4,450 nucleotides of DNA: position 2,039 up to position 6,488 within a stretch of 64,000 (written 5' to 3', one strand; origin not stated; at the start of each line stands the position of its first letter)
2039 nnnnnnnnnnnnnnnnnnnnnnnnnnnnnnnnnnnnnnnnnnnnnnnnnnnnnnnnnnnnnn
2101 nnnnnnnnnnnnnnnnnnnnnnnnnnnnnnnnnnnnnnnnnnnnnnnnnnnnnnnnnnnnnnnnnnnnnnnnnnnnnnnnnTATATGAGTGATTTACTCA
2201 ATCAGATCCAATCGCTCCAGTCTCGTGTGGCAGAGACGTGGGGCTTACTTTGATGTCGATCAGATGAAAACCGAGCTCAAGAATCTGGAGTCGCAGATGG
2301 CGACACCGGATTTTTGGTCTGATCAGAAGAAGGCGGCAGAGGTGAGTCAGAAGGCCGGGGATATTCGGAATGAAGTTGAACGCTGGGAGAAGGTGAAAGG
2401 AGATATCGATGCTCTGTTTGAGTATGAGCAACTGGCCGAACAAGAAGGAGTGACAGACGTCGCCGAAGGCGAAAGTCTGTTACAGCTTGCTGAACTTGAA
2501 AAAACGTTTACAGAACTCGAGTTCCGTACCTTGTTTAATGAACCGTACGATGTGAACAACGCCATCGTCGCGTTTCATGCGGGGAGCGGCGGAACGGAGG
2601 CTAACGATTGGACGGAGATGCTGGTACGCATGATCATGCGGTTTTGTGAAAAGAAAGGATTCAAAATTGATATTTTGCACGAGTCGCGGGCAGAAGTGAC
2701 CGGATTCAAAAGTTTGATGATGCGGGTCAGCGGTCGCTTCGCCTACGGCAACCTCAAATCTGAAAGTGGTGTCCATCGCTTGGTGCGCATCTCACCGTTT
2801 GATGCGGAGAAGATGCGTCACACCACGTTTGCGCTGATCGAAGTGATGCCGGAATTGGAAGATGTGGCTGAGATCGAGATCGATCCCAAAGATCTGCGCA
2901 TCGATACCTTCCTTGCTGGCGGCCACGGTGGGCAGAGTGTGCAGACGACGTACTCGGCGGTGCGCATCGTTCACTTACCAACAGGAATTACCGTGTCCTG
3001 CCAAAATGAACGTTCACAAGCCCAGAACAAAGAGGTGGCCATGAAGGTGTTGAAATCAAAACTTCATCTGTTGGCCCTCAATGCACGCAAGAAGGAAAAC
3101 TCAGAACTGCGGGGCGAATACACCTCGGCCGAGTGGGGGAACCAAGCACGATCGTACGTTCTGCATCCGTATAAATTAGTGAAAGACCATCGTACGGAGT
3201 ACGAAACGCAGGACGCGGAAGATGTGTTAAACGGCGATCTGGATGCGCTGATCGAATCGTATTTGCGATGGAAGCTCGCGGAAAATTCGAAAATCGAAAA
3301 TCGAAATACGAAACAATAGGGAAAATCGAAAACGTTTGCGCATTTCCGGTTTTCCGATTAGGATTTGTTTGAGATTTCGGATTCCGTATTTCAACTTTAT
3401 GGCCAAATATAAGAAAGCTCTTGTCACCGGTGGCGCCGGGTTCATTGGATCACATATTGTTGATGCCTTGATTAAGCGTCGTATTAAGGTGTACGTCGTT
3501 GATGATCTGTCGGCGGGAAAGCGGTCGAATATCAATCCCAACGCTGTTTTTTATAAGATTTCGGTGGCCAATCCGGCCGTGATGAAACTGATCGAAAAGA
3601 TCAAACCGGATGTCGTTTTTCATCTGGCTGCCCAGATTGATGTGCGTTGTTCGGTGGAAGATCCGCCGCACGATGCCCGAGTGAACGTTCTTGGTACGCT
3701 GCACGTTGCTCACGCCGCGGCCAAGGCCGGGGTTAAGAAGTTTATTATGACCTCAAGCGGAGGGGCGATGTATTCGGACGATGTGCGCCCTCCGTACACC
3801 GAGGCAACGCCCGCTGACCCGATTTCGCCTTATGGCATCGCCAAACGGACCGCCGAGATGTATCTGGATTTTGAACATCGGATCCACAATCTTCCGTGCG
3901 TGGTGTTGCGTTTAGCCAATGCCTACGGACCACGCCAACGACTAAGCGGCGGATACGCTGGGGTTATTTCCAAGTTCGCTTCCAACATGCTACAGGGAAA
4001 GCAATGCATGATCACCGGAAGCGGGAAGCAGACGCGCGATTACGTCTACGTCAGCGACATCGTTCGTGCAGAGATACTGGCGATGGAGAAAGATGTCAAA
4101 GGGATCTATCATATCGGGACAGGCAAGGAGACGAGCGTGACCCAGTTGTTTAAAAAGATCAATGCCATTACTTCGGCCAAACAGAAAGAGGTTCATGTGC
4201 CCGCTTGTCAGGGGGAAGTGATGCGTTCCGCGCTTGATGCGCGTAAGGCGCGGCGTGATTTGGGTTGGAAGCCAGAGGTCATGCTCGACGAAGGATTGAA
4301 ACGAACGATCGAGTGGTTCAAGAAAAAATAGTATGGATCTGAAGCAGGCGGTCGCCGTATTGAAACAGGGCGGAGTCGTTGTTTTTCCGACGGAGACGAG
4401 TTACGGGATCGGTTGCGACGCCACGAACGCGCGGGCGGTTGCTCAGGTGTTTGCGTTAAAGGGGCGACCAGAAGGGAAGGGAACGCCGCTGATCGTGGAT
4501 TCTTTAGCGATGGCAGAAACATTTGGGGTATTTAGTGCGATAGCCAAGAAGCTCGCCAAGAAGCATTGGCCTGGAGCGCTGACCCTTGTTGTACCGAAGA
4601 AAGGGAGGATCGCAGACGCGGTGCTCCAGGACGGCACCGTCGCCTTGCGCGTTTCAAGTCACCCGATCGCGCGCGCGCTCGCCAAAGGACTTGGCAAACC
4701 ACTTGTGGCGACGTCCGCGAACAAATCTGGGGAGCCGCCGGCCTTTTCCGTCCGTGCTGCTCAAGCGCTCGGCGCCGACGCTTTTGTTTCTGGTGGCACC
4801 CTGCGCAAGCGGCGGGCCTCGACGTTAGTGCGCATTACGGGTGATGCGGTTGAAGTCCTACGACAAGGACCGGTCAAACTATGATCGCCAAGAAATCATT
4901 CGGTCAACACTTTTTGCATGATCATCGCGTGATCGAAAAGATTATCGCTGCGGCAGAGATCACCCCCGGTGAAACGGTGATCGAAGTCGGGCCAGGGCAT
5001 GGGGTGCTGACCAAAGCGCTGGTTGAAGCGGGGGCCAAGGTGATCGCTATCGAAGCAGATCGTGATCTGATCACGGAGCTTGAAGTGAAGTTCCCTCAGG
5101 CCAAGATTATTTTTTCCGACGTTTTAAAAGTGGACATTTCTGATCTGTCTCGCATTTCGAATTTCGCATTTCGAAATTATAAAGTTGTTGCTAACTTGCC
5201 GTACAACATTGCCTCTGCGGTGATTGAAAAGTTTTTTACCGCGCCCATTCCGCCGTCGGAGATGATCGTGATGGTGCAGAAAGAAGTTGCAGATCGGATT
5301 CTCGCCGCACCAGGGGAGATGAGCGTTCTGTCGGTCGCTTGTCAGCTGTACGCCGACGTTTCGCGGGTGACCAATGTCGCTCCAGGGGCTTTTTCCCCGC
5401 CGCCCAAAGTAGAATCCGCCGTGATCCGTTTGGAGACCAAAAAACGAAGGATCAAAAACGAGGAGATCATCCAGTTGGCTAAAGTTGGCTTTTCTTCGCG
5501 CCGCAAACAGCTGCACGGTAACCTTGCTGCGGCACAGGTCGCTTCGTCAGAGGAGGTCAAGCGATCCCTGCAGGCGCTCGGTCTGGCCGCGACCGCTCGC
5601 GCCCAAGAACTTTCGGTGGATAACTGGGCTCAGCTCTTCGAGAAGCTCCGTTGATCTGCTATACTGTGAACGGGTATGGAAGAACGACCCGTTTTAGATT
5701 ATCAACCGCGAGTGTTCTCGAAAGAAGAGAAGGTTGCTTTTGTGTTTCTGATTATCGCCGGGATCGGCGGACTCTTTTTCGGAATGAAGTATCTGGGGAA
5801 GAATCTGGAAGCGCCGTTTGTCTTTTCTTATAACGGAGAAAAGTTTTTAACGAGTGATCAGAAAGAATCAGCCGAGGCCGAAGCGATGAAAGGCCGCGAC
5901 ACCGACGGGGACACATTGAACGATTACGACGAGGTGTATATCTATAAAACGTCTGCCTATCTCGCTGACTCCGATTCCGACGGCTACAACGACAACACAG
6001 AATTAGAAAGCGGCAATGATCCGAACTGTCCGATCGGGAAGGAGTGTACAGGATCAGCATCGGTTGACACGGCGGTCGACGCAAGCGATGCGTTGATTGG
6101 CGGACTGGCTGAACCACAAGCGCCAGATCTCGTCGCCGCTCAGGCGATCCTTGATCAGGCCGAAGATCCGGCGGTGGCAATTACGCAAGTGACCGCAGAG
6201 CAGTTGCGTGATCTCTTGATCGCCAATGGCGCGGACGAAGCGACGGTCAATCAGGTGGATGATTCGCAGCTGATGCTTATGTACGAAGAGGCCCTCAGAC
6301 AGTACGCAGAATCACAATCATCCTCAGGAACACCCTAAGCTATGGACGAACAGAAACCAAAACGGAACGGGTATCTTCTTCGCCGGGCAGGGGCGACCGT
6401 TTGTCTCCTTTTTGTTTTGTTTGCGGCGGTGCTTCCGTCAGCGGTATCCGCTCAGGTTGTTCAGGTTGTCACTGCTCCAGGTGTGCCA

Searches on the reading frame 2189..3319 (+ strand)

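Call 7: search_protein_families(library=pfam, proteins=[window:2189-3319:+], max_evalue=0.1)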
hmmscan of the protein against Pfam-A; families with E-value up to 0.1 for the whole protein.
window:2189-3319:+ (376 aa): 3 families
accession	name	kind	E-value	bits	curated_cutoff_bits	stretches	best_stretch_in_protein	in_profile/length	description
PF03462.23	PCRF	-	4.8e-51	173.8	24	1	26-215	1-192/194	PCRF domain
PF00472.26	RF-1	-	6.1e-37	126.6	35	1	227-335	3-116/116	RF-1 domain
PF16326.10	ABC_tran_CTD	-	0.00013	22.5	32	1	24-65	18-59/69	ABC transporter C-terminal domain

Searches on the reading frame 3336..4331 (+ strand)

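Call 7: search_protein_families(library=pfam, proteins=[window:3336-4331:+], max_evalue=0.1)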
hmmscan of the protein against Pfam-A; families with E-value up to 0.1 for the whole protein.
window:3336-4331:+ (331 aa): 11 families
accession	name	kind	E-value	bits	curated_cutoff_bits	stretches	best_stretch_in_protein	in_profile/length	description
PF16363.11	GDP_Man_Dehyd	-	1.1e-57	196.5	27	1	29-324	1-332/332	GDP-mannose 4,6 dehydratase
PF01370.27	Epimerase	-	2.9e-57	194.3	20.9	1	28-261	1-240/240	NAD dependent epimerase/dehydratase family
PF01073.25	3Beta_HSD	-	3.2e-21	76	22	1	29-251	1-230/280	3-beta hydroxysteroid dehydrogenase/isomerase family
PF04321.23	RmlD_sub_bind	-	1e-19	71.2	27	1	27-287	2-239/287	RmlD substrate binding domain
PF02719.21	Polysacc_synt_2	-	5.4e-16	59.1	20.2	1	29-285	2-253/293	Polysaccharide biosynthesis protein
PF07993.18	NAD_binding_4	-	3.6e-12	46.4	20.1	2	83-201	83-210/258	Male sterility protein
PF13460.12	NAD_binding_10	-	2.2e-09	37.9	27.2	1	32-177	1-131/184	NAD(P)H-binding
PF05368.20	NmrA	-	2.8e-05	24.3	27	1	26-143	3-109/298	NmrA-like family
PF00106.31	adh_short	-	0.0037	17.2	26.6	1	26-60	1-35/195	short chain dehydrogenase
PF08659.16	KR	-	0.0094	16.3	22.6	0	29-157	4-152/180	KR domain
PF13477.12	Glyco_trans_4_2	-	0.056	14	23.4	0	75-97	61-81/139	Glycosyl transferase 4-like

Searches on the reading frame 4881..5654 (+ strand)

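Call 7: search_protein_families(library=pfam, proteins=[window:4881-5654:+], max_evalue=0.1)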
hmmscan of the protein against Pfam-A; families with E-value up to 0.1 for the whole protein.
window:4881-5654:+ (257 aa): 6 families
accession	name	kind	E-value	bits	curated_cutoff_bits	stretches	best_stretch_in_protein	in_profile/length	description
PF00398.26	RrnaAD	-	1.1e-52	179.2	24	1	3-256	4-261/263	Ribosomal RNA adenine dimethylase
PF13489.12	Methyltransf_23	-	0.00052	20.2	27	1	15-72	7-61/164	Methyltransferase domain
PF13649.12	Methyltransf_25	-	0.0036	18.4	27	1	33-89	1-58/97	Methyltransferase domain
PF08241.18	Methyltransf_11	-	0.011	16.8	21.2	1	35-89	2-54/95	Methyltransferase domain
PF13679.12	Methyltransf_32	-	0.058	13.8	27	0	16-67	11-69/143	Methyltransferase domain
PF02353.26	CMAS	-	0.063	13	27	0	19-57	52-91/273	Mycolic acid cyclopropane synthetase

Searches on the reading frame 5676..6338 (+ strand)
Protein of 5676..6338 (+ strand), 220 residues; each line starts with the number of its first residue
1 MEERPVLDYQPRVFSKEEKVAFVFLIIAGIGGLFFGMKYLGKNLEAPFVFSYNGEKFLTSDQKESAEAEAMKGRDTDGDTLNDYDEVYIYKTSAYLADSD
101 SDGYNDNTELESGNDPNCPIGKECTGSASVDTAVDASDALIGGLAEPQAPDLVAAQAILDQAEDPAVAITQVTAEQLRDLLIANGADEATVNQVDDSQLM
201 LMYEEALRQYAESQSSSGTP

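Call 7: search_protein_families(library=pfam, proteins=[window:5676-6338:+], max_evalue=0.1)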
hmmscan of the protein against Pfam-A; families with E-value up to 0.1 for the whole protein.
window:5676-6338:+ (220 aa): 2 families
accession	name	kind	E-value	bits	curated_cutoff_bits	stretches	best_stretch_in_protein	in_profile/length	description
PF03672.18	UPF0154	-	0.039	14.3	27.1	0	22-45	2-25/60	Uncharacterised protein family (UPF0154)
PF14544.11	DUF4443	-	0.053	13.9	27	0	174-210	21-57/100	Domain of unknown function (DUF4443)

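Call 52: search_protein_families(library=pfam, proteins=[window:5676-6335:+], max_evalue=10)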
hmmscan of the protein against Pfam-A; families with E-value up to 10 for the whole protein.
window:5676-6335:+ (220 aa): 3 families
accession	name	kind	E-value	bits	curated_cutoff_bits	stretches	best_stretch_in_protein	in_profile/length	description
PF03672.18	UPF0154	-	0.039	14.3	27.1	1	22-45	2-25/60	Uncharacterised protein family (UPF0154)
PF14544.11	DUF4443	-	0.053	13.9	27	1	174-210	21-57/100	Domain of unknown function (DUF4443)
PF18884.5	TSP3_bac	-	0.11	12.8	25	2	75-89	1-15/22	Bacterial TSP3 repeat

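Call 80: search_protein_families(library=ncbifam, proteins=[window:5676-6335:+], max_evalue=0.1)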
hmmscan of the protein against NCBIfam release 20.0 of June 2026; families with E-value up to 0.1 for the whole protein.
window:5676-6335:+ (220 aa): 1 family
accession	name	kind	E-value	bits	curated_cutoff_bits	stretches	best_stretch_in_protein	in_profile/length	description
NF047639.1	throspo3_MtsD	equivalog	2.6e-06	25.9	800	1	64-119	449-503/651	cell-cell cohesion protein MtsD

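Call 81: find_homologous_proteins(query=window:5676-6335:+, max_evalue=0.001)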
Query window:5676-6335:+ (220 aa): 29 proteins with E <= 0.001 among 776 candidates.
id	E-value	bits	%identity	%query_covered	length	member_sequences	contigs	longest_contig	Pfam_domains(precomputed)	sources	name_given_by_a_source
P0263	1.1e-137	474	100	100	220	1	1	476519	-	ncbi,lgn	-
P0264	2.2e-82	294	64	98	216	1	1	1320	-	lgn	-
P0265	2.7e-78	281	61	100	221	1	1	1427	-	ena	-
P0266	9.0e-76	272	61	95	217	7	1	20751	-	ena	-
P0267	1.1e-73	266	56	100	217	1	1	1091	-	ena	-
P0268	2.7e-72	261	55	100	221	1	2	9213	-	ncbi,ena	-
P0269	1.8e-71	258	56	100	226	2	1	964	-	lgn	-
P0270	2.6e-69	251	56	93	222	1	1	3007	-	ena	-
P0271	1.5e-66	242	59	91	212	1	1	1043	-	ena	-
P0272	1.0e-64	236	54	94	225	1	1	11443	-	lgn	-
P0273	4.8e-64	234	60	87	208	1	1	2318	-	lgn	-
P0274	7.9e-64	233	54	100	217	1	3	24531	-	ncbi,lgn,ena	ncbi:MAG: hypothetical protein AAB865_02765 [Patescibacteria group bacterium]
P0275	1.1e-63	233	56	87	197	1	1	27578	-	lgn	-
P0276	8.5e-48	181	66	55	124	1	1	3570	-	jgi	-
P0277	7.5e-43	165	40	95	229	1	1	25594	PF18884.6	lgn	-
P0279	1.9e-40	157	39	93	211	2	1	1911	PF18884.6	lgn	-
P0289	1.1e-21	96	34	68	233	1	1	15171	PF18884.6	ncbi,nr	ncbi:MAG: hypothetical protein HY422_01200 [Candidatus Komeilibacteria bacterium]|nr:hypothetical pr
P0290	4.4e-19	87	29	88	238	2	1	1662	PF18884.6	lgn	-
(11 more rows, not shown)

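Call 82: find_encoding_contigs(protein=P0289, flank=10000, max_places=1)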
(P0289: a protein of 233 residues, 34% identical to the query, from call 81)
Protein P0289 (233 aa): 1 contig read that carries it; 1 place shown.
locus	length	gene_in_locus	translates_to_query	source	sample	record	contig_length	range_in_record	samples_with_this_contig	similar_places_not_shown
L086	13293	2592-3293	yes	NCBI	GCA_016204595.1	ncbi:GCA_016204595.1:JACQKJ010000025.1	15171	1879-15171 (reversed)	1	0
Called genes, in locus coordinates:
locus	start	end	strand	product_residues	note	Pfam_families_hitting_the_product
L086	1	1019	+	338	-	PF07690:MFS_1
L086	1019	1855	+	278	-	PF00398:RrnaAD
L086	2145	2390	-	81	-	-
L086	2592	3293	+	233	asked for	PF18884:TSP3_bac (weak)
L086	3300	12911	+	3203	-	-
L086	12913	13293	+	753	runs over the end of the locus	?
